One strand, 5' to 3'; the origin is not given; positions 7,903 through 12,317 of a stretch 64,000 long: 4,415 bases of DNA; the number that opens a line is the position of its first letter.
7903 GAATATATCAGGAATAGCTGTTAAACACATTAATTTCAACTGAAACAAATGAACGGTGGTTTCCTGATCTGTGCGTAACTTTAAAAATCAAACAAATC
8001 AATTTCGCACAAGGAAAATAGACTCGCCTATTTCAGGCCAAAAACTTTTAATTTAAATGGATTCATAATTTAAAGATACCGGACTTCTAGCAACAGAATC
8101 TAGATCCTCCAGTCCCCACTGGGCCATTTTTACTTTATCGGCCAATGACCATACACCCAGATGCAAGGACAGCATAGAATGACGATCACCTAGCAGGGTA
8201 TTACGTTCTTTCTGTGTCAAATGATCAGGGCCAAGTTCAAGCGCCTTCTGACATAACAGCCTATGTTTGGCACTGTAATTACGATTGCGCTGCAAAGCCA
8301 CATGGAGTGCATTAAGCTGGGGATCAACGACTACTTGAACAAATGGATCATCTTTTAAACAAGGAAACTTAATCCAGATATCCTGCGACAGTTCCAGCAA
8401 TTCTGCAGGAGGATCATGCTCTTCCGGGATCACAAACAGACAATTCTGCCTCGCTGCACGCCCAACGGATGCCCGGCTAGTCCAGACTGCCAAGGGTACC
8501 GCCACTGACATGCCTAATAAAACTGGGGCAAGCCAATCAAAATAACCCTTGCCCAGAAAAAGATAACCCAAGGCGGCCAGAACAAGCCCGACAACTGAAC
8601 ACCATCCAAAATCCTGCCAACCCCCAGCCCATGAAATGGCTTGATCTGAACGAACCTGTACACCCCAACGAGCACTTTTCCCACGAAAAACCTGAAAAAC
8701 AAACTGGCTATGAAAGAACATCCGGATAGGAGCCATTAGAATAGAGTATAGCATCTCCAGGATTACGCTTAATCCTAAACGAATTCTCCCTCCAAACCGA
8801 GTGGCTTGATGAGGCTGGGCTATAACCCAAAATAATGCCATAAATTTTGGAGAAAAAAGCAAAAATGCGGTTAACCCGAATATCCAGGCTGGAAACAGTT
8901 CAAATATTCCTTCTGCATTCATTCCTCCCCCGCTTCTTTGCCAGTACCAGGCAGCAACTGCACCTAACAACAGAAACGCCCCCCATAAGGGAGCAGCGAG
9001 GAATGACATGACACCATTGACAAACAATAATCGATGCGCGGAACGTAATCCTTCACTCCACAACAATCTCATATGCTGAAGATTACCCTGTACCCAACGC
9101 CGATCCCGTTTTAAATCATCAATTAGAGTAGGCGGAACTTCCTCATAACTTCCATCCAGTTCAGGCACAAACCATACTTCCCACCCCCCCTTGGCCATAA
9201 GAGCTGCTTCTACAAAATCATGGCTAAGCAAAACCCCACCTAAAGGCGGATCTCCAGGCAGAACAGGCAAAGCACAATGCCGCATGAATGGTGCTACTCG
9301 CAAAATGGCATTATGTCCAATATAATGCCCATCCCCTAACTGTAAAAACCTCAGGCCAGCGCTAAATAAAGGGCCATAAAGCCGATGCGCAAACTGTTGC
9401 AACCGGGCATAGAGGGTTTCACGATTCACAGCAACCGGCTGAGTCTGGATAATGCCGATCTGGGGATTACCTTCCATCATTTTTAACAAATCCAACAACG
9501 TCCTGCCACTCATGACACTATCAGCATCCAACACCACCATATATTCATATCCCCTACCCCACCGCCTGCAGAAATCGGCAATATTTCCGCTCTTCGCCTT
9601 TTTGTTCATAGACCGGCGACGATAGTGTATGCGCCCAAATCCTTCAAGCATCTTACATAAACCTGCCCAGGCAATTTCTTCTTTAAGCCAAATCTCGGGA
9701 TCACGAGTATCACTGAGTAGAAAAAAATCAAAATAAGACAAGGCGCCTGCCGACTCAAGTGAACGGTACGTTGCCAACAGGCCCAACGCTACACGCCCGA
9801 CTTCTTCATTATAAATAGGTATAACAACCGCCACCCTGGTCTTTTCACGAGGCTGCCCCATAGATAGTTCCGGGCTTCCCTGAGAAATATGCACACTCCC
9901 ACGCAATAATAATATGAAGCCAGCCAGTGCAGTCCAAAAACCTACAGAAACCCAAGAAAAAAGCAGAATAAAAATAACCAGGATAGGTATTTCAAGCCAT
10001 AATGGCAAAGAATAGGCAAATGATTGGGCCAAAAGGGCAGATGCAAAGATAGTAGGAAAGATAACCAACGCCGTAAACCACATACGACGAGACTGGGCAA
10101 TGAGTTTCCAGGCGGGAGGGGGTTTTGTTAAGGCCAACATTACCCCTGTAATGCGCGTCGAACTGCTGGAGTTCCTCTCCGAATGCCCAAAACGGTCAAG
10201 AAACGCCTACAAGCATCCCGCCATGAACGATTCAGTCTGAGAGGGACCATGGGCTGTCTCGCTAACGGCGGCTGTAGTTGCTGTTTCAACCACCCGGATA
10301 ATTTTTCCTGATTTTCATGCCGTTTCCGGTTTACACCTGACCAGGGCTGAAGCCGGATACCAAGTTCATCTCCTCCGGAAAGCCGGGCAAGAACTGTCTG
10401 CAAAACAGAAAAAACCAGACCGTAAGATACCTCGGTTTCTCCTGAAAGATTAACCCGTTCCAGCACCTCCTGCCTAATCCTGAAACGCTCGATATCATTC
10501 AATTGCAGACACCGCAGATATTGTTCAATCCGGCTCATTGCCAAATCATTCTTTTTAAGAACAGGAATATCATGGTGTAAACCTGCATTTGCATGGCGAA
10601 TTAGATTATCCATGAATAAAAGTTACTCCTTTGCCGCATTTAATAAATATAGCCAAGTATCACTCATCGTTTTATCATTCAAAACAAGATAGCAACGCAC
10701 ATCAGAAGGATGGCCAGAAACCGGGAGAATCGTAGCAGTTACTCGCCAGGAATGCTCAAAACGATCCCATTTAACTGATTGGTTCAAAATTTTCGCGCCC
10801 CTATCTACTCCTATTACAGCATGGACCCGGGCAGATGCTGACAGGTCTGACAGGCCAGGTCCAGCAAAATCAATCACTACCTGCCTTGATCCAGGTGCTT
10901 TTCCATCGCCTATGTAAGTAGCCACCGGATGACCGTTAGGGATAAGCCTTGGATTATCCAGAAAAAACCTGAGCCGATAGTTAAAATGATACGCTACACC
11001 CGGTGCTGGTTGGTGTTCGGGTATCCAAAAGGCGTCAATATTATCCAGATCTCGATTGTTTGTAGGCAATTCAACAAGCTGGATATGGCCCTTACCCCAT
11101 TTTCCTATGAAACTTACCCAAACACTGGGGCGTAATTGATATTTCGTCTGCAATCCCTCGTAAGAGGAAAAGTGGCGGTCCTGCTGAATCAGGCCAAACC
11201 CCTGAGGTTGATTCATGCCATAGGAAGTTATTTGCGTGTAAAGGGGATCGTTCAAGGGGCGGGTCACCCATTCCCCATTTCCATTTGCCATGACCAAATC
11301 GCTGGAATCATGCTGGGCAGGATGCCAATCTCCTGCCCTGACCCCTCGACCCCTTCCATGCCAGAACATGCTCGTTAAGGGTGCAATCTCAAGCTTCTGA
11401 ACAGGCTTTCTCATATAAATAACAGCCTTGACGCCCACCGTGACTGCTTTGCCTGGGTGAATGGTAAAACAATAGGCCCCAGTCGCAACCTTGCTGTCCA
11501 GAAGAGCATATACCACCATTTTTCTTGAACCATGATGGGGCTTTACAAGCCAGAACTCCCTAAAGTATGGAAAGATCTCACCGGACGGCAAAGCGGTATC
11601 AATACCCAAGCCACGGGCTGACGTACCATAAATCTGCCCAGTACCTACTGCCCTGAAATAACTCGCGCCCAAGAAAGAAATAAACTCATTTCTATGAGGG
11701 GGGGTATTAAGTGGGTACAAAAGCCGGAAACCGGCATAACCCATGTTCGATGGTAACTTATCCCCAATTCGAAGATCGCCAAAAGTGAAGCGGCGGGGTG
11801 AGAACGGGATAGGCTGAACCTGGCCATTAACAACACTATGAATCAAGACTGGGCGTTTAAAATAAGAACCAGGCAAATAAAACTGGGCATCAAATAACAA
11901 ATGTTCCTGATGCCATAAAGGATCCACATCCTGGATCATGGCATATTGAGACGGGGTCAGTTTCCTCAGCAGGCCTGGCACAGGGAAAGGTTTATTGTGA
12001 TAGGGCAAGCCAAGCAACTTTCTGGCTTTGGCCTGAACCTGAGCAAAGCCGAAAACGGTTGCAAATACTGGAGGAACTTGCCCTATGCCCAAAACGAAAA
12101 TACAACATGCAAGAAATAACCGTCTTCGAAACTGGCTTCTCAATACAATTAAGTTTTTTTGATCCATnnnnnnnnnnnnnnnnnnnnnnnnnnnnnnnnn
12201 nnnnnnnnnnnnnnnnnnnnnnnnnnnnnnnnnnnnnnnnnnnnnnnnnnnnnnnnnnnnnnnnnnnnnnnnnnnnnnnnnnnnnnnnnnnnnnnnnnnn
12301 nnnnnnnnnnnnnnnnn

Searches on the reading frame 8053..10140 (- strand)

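Call 41: search_protein_families(library=pfam, proteins=[window:8053-10140:-], max_evalue=0.001)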
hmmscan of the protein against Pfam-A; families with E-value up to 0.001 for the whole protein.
window:8053-10140:- (695 aa): 3 families
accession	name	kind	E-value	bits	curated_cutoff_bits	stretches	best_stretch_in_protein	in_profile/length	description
PF13632.12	Glyco_trans_2_3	-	1.2e-11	45.2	27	1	201-395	2-183/198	Glycosyl transferase family group 2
PF00535.33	Glycos_transf_2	-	9.9e-10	39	23.3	1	105-286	2-165/168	Glycosyl transferase family 2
PF13506.12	Glyco_transf_21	-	4.8e-06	26.6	21.7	1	198-328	31-150/174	Glycosyl transferase family 21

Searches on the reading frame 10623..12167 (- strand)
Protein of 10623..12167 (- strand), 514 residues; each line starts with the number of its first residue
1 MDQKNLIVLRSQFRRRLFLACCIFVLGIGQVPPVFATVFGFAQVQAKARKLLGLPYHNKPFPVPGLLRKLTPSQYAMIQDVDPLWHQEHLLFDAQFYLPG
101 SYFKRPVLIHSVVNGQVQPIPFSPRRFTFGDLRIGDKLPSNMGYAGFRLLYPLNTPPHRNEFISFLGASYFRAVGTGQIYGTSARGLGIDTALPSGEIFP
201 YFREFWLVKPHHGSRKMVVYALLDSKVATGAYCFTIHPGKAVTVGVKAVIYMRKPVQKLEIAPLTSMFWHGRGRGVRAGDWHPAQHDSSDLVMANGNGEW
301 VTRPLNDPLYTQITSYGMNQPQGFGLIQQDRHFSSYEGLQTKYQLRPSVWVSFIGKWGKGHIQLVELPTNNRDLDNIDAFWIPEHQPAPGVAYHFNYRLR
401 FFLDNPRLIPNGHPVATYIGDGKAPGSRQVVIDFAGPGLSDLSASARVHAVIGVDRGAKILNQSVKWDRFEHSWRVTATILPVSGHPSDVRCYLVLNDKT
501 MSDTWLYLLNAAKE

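Call 41: search_protein_families(library=pfam, proteins=[window:10623-12167:-], max_evalue=0.001)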
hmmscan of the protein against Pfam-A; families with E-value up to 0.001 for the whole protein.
window:10623-12167:- (514 aa): 1 family
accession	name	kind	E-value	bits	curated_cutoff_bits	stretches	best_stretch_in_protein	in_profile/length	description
PF04349.18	MdoG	-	1.4e-159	532.5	25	1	39-508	1-477/478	Periplasmic glucan biosynthesis protein, MdoG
